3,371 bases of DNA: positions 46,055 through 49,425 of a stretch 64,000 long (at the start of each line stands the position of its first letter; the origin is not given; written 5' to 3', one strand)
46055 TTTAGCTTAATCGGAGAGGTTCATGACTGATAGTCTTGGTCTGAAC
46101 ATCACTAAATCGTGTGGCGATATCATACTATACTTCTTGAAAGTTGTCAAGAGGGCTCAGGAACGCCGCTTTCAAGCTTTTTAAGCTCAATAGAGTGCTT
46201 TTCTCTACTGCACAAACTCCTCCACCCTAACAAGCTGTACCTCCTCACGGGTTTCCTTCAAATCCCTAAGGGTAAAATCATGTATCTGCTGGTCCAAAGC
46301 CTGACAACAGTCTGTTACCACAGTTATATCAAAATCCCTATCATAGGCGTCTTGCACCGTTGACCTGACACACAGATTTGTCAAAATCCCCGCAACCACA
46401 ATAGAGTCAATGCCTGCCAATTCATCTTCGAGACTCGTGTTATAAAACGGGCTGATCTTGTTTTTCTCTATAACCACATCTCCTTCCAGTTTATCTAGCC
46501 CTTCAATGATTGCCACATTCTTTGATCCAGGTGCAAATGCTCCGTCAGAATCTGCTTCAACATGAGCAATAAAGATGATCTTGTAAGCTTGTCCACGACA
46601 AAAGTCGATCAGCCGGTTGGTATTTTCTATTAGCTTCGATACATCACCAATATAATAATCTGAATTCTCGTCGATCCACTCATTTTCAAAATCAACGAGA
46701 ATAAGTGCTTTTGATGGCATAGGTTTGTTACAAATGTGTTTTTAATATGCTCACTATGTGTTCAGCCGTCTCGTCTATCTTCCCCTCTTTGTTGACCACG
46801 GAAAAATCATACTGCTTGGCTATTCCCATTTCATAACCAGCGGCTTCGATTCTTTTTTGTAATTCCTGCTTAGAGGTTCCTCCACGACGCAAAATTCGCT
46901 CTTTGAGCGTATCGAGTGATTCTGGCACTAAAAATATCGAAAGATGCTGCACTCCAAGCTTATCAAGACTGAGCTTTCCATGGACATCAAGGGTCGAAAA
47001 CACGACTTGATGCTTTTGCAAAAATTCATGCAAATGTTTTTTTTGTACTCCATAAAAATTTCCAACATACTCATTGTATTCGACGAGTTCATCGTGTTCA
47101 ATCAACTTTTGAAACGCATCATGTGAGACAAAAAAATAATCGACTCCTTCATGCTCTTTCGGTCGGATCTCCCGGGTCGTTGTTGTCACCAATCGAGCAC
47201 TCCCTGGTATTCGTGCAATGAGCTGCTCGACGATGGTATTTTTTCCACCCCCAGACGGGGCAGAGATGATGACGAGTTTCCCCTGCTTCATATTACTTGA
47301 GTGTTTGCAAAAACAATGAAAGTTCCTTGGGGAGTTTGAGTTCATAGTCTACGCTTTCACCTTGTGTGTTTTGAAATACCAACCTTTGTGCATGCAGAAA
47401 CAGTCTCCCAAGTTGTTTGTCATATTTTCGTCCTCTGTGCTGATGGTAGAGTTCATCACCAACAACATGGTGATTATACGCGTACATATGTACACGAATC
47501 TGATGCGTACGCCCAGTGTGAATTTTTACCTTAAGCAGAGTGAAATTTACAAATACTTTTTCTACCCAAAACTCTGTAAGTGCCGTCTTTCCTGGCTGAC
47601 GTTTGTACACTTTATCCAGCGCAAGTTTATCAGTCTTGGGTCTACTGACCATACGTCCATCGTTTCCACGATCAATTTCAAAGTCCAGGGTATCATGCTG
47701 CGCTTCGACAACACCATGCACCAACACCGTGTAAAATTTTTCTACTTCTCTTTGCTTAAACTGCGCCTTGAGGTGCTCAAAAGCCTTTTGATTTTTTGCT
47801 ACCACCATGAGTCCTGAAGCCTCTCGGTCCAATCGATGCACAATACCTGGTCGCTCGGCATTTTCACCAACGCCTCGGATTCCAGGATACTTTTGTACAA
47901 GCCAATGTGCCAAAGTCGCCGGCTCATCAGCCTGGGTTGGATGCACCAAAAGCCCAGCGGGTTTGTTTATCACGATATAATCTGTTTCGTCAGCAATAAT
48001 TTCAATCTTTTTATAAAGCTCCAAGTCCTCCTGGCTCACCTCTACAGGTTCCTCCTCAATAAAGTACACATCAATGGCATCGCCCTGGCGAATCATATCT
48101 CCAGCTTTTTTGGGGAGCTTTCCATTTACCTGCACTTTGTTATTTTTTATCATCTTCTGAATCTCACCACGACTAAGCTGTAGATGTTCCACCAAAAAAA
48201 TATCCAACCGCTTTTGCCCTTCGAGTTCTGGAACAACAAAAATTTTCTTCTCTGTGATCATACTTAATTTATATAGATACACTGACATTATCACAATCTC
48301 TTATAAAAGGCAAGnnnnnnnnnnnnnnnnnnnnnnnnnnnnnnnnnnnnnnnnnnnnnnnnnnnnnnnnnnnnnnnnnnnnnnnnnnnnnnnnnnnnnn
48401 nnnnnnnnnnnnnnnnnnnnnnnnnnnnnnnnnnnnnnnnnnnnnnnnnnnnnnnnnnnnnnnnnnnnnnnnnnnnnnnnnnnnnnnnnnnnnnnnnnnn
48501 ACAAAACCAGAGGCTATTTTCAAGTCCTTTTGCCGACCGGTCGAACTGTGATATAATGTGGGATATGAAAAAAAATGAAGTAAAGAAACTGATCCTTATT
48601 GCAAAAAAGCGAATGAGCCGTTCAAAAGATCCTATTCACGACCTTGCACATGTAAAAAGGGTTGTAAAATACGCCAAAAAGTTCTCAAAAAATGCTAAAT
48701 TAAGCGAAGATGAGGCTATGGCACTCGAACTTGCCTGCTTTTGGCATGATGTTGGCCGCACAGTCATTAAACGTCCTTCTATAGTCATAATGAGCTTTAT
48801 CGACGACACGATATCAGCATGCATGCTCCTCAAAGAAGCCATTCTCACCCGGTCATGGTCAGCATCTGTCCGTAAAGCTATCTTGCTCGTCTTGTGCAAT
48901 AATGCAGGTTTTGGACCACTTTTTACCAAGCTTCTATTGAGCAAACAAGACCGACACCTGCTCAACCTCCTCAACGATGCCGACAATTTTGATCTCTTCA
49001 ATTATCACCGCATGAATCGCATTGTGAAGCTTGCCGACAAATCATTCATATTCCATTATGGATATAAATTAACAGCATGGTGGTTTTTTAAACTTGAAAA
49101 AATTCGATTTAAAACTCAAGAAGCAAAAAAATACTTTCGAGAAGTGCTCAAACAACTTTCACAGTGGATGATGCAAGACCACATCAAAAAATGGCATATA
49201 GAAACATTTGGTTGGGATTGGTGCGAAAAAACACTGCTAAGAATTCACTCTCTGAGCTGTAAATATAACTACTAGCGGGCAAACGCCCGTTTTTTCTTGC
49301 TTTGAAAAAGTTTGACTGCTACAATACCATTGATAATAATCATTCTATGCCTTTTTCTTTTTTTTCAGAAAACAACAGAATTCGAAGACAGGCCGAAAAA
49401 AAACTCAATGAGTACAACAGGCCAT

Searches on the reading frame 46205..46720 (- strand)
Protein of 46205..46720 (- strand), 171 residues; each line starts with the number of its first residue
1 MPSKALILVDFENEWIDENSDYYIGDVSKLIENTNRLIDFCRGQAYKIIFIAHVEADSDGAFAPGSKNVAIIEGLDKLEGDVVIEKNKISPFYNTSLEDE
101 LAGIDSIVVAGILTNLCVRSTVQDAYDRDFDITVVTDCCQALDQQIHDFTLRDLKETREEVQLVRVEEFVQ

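Call 8: search_protein_families(library=pfam, proteins=[window:46205-46720:-], max_evalue=0.01)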
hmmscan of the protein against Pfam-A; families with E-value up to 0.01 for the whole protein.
window:46205-46720:- (171 aa): 1 family
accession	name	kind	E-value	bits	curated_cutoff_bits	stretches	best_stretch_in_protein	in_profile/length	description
PF00857.26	Isochorismatase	-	4.8e-37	128.2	27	1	5-156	2-165/175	Isochorismatase domain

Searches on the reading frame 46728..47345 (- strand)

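Call 8: search_protein_families(library=pfam, proteins=[window:46728-47345:-], max_evalue=0.01)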
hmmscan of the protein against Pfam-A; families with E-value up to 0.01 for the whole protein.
window:46728-47345:- (205 aa): 2 families
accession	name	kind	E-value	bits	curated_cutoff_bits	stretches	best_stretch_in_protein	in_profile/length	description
PF00625.27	Guanylate_kin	-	4.3e-35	121.5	25.2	1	22-202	2-180/182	Guanylate kinase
PF19842.5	YqeC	-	0.00017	22.3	27.6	1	32-112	6-91/145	YqeC protein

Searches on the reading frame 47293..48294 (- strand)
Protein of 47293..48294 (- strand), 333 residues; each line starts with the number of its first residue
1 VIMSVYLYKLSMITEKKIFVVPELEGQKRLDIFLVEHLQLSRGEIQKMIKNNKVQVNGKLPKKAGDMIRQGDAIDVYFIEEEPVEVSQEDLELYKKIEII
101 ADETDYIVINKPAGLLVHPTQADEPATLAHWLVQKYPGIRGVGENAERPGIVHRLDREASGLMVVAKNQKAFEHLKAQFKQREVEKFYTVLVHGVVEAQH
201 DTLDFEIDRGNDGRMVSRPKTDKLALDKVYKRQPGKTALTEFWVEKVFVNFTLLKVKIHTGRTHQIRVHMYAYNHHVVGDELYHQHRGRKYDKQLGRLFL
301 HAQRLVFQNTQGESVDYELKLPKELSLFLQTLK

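Call 8: search_protein_families(library=pfam, proteins=[window:47293-48294:-], max_evalue=0.01)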
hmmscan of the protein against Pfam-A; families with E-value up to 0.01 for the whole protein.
window:47293-48294:- (333 aa): 4 families
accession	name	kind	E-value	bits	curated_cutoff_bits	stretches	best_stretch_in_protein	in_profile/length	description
PF00849.27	PseudoU_synth_2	-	1.2e-30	107.2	26.8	1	105-270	1-150/152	RNA pseudouridylate synthase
PF01479.30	S4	-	8.2e-09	35.5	22.8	1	29-74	2-48/48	S4 domain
PF25818.1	MTRES1_C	-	0.00038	21.3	27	1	29-85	11-67/103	Mitochondrial transcription rescue factor 1, C-terminal domain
PF13275.11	S4_2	-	0.0011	19.2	24.6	1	43-76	24-57/65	S4 domain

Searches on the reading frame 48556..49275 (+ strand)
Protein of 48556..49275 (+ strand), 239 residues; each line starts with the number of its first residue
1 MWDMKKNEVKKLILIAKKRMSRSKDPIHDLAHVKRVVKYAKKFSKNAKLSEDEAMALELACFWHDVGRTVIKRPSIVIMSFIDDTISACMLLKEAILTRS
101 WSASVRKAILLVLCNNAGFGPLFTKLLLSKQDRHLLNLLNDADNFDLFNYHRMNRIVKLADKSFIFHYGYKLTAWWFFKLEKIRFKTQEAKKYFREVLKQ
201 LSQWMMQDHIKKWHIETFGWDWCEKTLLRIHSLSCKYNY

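Call 8: search_protein_families(library=pfam, proteins=[window:48556-49275:+], max_evalue=0.01)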
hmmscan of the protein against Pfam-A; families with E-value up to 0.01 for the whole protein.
window:48556-49275:+ (239 aa): 2 families
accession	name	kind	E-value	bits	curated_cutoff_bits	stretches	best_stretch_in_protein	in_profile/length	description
PF24391.1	HD-CE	-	6e-06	26.6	27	1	28-71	7-53/263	HD-CE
PF01966.28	HD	-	0.0019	18.9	22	1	31-145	3-113/116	HD domain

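Call 9: search_protein_families(library=ncbifam, proteins=[window:48556-49275:+], max_evalue=0.01)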
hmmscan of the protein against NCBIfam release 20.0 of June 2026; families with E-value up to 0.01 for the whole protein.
window:48556-49275:+ (239 aa): 2 families
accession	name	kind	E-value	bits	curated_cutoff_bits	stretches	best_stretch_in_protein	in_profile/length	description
TIGR02621.3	cas3_GSU0051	exception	0.00011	21.2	400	1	21-68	663-710/854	type I-G CRISPR-associated helicase/endonuclease Cas3g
NF007515.0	PRK10119.1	equivalog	0.00024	20.7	286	1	21-69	18-63/231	phosphohydrolase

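Call 73: find_encoding_contigs(protein=window:48556-49275:+, flank=4000, max_places=5)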
Protein window:48556-49275:+ (239 aa): no gene with exactly this product is on record in the collection.
